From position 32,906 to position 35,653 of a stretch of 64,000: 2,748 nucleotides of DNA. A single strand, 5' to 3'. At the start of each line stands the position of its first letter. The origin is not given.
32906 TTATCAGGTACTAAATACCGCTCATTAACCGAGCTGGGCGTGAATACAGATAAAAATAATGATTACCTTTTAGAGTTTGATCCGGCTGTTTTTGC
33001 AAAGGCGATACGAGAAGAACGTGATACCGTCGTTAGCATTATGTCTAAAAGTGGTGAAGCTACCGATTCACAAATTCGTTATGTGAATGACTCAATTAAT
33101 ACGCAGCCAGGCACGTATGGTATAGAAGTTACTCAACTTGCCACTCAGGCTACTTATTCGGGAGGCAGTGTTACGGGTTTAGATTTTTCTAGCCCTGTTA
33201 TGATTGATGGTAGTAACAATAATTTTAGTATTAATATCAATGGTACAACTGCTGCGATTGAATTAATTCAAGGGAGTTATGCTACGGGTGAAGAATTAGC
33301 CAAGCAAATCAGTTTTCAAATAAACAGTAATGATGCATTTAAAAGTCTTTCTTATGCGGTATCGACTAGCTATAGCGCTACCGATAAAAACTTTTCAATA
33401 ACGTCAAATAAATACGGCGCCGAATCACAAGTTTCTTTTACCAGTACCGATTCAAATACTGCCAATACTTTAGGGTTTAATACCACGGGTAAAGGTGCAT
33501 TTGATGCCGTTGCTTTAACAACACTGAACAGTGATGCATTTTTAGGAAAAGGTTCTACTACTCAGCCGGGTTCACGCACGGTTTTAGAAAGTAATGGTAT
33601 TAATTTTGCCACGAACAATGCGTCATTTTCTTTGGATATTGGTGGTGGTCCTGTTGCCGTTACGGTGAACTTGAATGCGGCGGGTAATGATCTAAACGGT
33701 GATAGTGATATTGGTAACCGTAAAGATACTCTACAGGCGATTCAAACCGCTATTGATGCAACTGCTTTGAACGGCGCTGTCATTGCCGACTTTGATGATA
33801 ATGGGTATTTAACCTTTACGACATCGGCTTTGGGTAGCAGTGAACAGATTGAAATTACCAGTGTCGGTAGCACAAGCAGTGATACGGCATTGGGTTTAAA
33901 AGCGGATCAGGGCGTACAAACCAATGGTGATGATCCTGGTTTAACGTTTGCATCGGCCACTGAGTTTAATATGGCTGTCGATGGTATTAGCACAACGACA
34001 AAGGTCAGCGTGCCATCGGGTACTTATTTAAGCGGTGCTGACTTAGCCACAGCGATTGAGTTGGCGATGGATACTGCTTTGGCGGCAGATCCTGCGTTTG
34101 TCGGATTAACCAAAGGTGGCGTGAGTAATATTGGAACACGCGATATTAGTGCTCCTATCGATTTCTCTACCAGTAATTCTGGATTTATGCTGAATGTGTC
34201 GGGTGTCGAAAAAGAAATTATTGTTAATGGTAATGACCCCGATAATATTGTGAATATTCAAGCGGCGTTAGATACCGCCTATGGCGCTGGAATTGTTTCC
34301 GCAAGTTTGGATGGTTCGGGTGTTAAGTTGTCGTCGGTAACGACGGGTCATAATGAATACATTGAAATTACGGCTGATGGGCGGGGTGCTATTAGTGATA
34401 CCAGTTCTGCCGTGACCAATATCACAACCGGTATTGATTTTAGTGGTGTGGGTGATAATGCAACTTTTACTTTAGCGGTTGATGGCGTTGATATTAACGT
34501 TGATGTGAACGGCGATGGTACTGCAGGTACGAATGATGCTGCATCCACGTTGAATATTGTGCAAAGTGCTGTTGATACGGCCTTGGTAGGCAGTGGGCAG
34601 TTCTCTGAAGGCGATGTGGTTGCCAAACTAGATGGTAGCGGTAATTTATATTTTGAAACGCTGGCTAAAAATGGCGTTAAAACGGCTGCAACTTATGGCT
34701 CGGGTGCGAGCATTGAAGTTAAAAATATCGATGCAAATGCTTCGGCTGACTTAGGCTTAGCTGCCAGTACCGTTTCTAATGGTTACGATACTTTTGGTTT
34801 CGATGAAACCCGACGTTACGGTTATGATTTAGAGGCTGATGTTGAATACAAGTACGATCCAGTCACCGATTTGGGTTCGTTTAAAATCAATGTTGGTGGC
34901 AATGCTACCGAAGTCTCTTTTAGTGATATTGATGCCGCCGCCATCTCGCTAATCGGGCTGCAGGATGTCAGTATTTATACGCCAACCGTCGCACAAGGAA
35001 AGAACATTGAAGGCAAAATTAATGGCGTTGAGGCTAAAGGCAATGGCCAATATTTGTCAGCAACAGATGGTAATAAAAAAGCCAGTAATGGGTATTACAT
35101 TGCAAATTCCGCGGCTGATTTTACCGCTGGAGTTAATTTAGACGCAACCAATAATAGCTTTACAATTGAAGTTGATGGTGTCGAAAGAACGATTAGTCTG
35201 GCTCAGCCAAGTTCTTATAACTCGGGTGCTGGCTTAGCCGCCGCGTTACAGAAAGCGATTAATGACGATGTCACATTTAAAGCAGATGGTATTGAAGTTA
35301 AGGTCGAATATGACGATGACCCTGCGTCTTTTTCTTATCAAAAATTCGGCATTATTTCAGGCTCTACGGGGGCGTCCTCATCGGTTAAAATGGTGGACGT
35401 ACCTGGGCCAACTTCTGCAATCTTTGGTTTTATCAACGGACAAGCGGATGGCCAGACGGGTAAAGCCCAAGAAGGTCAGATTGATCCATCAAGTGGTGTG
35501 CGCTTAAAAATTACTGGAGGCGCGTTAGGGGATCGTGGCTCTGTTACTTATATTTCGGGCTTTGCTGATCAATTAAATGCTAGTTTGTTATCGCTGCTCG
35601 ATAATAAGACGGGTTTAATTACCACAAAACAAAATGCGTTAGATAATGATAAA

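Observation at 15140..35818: All four surface-exposed axial proteins (hook, HAP1, flagellin, cap) are enlarged by the same repeat module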

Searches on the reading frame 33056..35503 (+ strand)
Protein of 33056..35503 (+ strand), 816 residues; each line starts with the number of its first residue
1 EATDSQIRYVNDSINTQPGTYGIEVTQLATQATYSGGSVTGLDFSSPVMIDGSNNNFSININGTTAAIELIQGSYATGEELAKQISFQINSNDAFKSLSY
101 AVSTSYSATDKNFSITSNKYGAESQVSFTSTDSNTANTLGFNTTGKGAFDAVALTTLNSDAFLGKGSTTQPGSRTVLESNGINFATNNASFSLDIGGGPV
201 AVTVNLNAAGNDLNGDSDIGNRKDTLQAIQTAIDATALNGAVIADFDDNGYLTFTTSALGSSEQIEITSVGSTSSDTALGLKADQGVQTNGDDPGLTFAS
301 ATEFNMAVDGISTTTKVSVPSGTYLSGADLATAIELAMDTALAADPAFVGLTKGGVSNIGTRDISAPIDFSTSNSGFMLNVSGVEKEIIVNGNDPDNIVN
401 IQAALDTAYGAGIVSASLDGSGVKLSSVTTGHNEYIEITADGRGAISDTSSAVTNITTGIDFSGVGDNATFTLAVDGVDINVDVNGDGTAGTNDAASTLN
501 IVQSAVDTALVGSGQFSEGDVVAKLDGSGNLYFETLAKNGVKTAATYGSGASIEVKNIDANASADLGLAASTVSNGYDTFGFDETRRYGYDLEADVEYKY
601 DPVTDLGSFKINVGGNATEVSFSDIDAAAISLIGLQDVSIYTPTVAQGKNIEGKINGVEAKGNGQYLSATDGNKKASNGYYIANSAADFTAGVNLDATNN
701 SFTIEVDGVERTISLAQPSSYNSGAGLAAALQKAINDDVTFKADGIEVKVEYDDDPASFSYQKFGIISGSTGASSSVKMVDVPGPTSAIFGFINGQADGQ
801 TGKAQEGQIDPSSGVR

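Call 21: find_homologous_proteins(query=window:33056-35503:+, max_evalue=0.001)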
Query window:33056-35503:+ (816 aa): 256 proteins with E <= 0.001 among 8000 candidates; the best 120 are listed.
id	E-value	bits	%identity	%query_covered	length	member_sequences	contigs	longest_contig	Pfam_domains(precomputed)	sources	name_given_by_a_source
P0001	0.0e+0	1693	100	100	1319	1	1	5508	PF07195.18,PF02465.24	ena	-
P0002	0.0e+0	1682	99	100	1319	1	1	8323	PF07195.18,PF02465.24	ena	-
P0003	0.0e+0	1682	99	100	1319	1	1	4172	PF07195.18,PF02465.24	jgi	jgi:flagellar capping protein FliD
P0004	0.0e+0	1682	99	100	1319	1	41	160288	PF07195.18,PF02465.24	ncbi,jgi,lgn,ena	jgi:flagellar capping protein FliD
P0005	0.0e+0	1681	99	100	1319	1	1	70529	PF07195.18,PF02465.24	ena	-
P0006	0.0e+0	1642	96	100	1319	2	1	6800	PF07195.18,PF02465.24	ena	-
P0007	0.0e+0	1585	93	100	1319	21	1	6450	PF07195.18,PF02465.24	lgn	-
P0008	0.0e+0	1432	83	100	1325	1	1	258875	PF07195.18,PF02465.24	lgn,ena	-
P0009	0.0e+0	1357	78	100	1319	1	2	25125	PF07195.18,PF02465.24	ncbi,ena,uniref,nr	ncbi:flagellar capping protein [Oleispira antarctica]|uniref:Filament cap protein n=1 Tax=Oleispira 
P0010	0.0e+0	1356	78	100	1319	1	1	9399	PF07195.18,PF02465.24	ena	-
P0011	0.0e+0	1350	78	100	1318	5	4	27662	PF07195.18,PF02465.24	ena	-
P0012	0.0e+0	1349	79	100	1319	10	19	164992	PF07195.18,PF02465.24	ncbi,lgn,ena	-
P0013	0.0e+0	1349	79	100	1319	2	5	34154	PF07195.18,PF02465.24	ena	-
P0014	0.0e+0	1348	78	100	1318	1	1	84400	PF07195.18,PF02465.24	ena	-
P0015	0.0e+0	1348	78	100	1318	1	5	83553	PF07195.18,PF02465.24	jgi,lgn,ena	-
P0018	0.0e+0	1344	78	100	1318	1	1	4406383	PF07195.18,PF02465.24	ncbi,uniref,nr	ncbi:Flagellar capping protein [Oleispira antarctica RB-8]|uniref:Filament cap protein n=1 Tax=Oleis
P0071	0.0e+0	1015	62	100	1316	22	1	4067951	PF07195.18,PF02465.24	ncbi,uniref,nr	ncbi:flagellar filament capping protein FliD [Thalassolituus hydrocarboniclasticus]|uniref:Filament 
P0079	2.8e-295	1000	59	100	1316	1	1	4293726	PF07195.18,PF02465.24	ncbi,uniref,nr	ncbi:flagellar capping protein [Bacterioplanes sanyensis]|uniref:Filament cap protein n=1 Tax=Bacter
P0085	1.6e-284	965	60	100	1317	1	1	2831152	PF07195.18,PF02465.24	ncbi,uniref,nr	ncbi:flagellar filament capping protein FliD [Venatoribacter cucullus]|uniref:flagellar filament cap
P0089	5.5e-282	956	58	100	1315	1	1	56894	PF07195.18,PF02465.24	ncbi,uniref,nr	ncbi:flagellar filament capping protein FliD [Thalassolituus marinus]|uniref:Filament cap protein n=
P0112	3.0e-264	898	56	100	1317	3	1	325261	PF07195.18,PF02465.24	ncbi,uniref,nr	ncbi:flagellar filament capping protein FliD [Parathalassolituus penaei]|uniref:Filament cap protein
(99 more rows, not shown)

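Call 46: find_encoding_contigs(protein=P0018, flank=10000, max_places=2)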
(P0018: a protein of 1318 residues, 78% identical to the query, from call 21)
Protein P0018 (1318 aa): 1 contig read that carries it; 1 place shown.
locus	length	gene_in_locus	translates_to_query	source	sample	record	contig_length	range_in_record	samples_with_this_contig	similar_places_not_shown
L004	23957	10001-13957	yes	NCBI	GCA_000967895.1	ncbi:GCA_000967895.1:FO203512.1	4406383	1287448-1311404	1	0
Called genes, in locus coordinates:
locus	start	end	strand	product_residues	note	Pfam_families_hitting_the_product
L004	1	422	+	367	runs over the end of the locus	PF02119:FlgI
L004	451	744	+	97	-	-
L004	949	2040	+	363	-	PF10135:Rod-binding, PF01832:Glucosaminidase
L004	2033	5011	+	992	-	PF00460:Flg_bb_rod (faint), PF22638:FlgK_D1, PF21158:flgK_1st_1 (faint), PF06429:Flg_bbr_C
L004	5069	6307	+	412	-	PF00669:Flagellin_N, PF00700:Flagellin_C (weak)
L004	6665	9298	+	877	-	PF00669:Flagellin_N, PF00700:Flagellin_C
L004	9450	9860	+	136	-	PF03646:FlaG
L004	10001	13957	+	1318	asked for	PF02465:FliD_N, PF07195:FliD_C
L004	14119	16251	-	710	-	PF25063:ARM_TT21_C (weak), PF01209:Ubie_methyltran (weak), PF13489:Methyltransf_23, PF02390:Methyltransf_4 (weak), PF08241:Methyltransf_11, PF08242:Methyltransf_12, PF13649:Methyltransf_25, PF13847:Methyltransf_31, +10 more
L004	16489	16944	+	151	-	PF02561:FliS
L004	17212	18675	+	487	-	PF06490:FleQ, PF00158:Sigma54_activat, PF13191:AAA_16 (faint), PF14532:Sigma54_activ_2, PF07728:AAA_5, PF25601:AAA_lid_14, PF02954:HTH_8, PF18024:HTH_50 (weak)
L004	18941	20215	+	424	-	PF13188:PAS_8 (weak), PF00512:HisKA, PF02518:HATPase_c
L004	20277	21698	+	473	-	PF00072:Response_reg, PF00158:Sigma54_activat, PF14532:Sigma54_activ_2, PF07724:AAA_2 (faint), PF07728:AAA_5 (weak), PF25601:AAA_lid_14, PF02954:HTH_8, PF12840:HTH_20 (faint)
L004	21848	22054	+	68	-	-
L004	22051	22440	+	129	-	PF02049:FliE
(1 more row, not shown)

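Call 47: find_encoding_contigs(protein=P0071, flank=10000, max_places=2)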
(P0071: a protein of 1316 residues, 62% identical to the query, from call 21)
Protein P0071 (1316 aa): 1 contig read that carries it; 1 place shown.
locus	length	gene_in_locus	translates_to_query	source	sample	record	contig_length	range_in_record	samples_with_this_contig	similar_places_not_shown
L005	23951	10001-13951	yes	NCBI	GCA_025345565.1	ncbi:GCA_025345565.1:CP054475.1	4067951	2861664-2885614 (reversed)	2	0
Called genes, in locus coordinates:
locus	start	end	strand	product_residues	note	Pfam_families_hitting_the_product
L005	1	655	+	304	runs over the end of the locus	PF02786:CPSase_L_D2 (faint), PF02655:ATP-grasp_3, PF15632:ATPgrasp_Ter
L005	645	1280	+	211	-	PF00702:Hydrolase, PF13419:HAD_2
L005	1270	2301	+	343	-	PF03102:NeuB, PF08666:SAF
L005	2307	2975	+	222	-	PF02585:PIG-L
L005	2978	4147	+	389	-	PF13489:Methyltransf_23, PF08241:Methyltransf_11 (weak), PF08242:Methyltransf_12, PF13847:Methyltransf_31 (weak), PF08484:Methyltransf_14 (weak)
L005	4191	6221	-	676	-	PF20157:Maf_flag10_N, PF01973:MptE-like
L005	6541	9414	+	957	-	PF00669:Flagellin_N, PF00700:Flagellin_C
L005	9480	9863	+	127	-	PF03646:FlaG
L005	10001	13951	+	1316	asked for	PF02465:FliD_N, PF07195:FliD_C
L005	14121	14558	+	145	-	PF07366:SnoaL, PF12680:SnoaL_2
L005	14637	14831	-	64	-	PF04324:Fer2_BFD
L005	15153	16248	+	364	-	PF03462:PCRF, PF00472:RF-1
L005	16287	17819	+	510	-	PF01336:tRNA_anti-codon (weak), PF00152:tRNA-synt_2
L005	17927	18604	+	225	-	PF03167:UDG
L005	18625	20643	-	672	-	PF08003:Methyltransf_9, PF05175:MTS (weak), PF13489:Methyltransf_23, PF01209:Ubie_methyltran, PF08241:Methyltransf_11, PF08242:Methyltransf_12, PF13649:Methyltransf_25, PF13847:Methyltransf_31, +3 more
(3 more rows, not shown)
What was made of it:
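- Relatives carry Maf, NeuB and PIG-L glycosylation genes next to fliC (call 47).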

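Call 48: find_encoding_contigs(protein=P0079, flank=10000, max_places=1)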
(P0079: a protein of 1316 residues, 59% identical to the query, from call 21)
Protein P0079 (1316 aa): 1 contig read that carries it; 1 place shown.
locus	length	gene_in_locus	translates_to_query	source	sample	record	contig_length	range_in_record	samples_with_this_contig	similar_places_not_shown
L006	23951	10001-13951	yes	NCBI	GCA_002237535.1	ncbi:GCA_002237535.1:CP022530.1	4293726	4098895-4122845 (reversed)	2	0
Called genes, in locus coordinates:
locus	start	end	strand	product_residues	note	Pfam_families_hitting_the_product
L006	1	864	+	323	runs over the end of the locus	PF10135:Rod-binding, PF01832:Glucosaminidase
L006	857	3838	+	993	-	PF00460:Flg_bb_rod (weak), PF22638:FlgK_D1, PF21158:flgK_1st_1 (weak), PF06429:Flg_bbr_C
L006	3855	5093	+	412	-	PF00669:Flagellin_N, PF00700:Flagellin_C (weak)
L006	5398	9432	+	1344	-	PF00669:Flagellin_N, PF07196:Flagellin_IN (faint), PF00700:Flagellin_C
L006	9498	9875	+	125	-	PF03646:FlaG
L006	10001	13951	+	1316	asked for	PF02465:FliD_N, PF07195:FliD_C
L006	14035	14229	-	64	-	PF04324:Fer2_BFD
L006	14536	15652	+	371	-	PF03462:PCRF, PF00472:RF-1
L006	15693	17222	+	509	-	PF01336:tRNA_anti-codon (weak), PF00152:tRNA-synt_2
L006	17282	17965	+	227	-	PF03167:UDG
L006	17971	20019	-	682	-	PF01209:Ubie_methyltran (weak), PF13489:Methyltransf_23, PF08241:Methyltransf_11, PF08242:Methyltransf_12, PF13649:Methyltransf_25, PF13847:Methyltransf_31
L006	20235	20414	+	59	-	-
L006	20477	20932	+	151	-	PF02561:FliS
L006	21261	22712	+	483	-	PF06490:FleQ, PF00158:Sigma54_activat, PF14532:Sigma54_activ_2, PF07728:AAA_5 (weak), PF25601:AAA_lid_14, PF02954:HTH_8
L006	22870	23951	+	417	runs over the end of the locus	PF00512:HisKA, PF02518:HATPase_c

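Call 49: find_encoding_contigs(protein=P0085, flank=10000, max_places=1)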
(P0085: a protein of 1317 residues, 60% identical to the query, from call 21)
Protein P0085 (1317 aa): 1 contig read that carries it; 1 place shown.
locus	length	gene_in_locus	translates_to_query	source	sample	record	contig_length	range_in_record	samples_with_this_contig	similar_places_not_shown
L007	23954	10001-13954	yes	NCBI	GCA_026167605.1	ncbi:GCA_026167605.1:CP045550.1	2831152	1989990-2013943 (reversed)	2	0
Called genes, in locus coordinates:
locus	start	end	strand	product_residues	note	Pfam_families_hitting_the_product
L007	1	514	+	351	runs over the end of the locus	PF10135:Rod-binding, PF01832:Glucosaminidase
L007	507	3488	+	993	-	PF22638:FlgK_D1, PF21158:flgK_1st_1 (faint), PF06429:Flg_bbr_C (weak)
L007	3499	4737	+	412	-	PF00669:Flagellin_N, PF00700:Flagellin_C (weak)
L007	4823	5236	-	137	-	PF01934:HepT-like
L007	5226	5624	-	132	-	PF01909:NTP_transf_2, PF18765:Polbeta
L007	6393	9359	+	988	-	PF00669:Flagellin_N, PF07196:Flagellin_IN (faint), PF00700:Flagellin_C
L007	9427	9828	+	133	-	PF03646:FlaG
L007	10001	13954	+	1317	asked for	PF02465:FliD_N, PF07195:FliD_C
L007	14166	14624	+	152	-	PF07366:SnoaL, PF12680:SnoaL_2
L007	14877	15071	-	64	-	PF04324:Fer2_BFD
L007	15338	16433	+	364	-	PF03462:PCRF, PF00472:RF-1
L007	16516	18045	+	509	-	PF01336:tRNA_anti-codon (weak), PF00152:tRNA-synt_2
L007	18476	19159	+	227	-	PF03167:UDG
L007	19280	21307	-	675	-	PF07719:TPR_2 (faint), PF14559:TPR_19 (faint), PF01209:Ubie_methyltran, PF13489:Methyltransf_23, PF08241:Methyltransf_11, PF08242:Methyltransf_12, PF13649:Methyltransf_25, PF13847:Methyltransf_31, +1 more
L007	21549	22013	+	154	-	PF02561:FliS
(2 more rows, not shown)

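Call 50: find_encoding_contigs(protein=P0112, flank=10000, max_places=1)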
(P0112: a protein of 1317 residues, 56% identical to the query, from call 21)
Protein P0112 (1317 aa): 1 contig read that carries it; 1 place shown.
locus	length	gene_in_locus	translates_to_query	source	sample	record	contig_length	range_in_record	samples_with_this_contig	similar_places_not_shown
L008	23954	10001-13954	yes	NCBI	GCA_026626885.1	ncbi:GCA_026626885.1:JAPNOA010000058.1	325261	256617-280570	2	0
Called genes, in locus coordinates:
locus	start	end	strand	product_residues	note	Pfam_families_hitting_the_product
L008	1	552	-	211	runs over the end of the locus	PF00730:HhH-GPD, PF00633:HHH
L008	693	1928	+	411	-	PF01590:GAF (weak), PF13185:GAF_2, PF00563:EAL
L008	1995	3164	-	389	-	PF03738:GSP_synth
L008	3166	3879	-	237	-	PF06693:DUF1190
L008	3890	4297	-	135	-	PF03994:DUF350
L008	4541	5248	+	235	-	-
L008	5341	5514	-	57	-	-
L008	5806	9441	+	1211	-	PF00669:Flagellin_N, PF07196:Flagellin_IN (faint), PF00700:Flagellin_C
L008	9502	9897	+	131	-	PF03646:FlaG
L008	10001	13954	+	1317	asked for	PF02465:FliD_N, PF07195:FliD_C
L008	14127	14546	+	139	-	PF07366:SnoaL, PF12680:SnoaL_2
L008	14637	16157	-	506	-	PF01970:TctA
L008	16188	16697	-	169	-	PF07331:TctB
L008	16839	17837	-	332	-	PF03401:TctC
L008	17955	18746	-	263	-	PF08501:Shikimate_dh_N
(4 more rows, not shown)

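Call 51: find_encoding_contigs(protein=P0089, flank=10000, max_places=1)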
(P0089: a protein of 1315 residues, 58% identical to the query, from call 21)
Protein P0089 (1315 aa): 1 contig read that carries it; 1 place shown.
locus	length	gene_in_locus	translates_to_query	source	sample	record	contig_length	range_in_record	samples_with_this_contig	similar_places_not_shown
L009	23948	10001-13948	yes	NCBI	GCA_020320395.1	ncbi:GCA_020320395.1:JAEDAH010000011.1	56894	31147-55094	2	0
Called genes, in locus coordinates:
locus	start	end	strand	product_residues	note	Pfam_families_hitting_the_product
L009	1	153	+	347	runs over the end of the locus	PF10135:Rod-binding, PF01832:Glucosaminidase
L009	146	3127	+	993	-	PF22638:FlgK_D1, PF06429:Flg_bbr_C (weak)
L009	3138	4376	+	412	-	PF00669:Flagellin_N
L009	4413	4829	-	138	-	PF01934:HepT-like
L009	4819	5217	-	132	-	PF01909:NTP_transf_2, PF18765:Polbeta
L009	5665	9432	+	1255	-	PF00669:Flagellin_N, PF00700:Flagellin_C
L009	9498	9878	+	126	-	PF03646:FlaG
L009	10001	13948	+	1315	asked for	PF02465:FliD_N, PF07195:FliD_C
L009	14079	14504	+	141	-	PF07366:SnoaL, PF12680:SnoaL_2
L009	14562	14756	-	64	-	PF04324:Fer2_BFD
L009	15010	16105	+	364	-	PF03462:PCRF, PF00472:RF-1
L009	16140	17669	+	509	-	PF01336:tRNA_anti-codon, PF00152:tRNA-synt_2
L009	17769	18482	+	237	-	PF03167:UDG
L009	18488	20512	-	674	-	PF13424:TPR_12 (faint), PF07719:TPR_2 (faint), PF13489:Methyltransf_23, PF01209:Ubie_methyltran (weak), PF08241:Methyltransf_11, PF08242:Methyltransf_12, PF13649:Methyltransf_25, PF13847:Methyltransf_31, +3 more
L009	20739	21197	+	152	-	PF02561:FliS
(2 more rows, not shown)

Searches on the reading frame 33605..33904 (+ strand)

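Call 45: search_protein_families(library=pfam, proteins=[window:33605-33904:+], max_evalue=10)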
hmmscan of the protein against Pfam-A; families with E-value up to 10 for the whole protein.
window:33605-33904:+ (100 aa): 2 families
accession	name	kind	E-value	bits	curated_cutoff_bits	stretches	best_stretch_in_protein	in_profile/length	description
PF07124.16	Phytoreo_P8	-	0.0058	16.1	22.3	1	6-86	271-350/427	Phytoreovirus outer capsid protein P8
PF23374.1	Fn3_arc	-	0.12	12.9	28.9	1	13-71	19-58/78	Archaeal fibronectin-III type-like domain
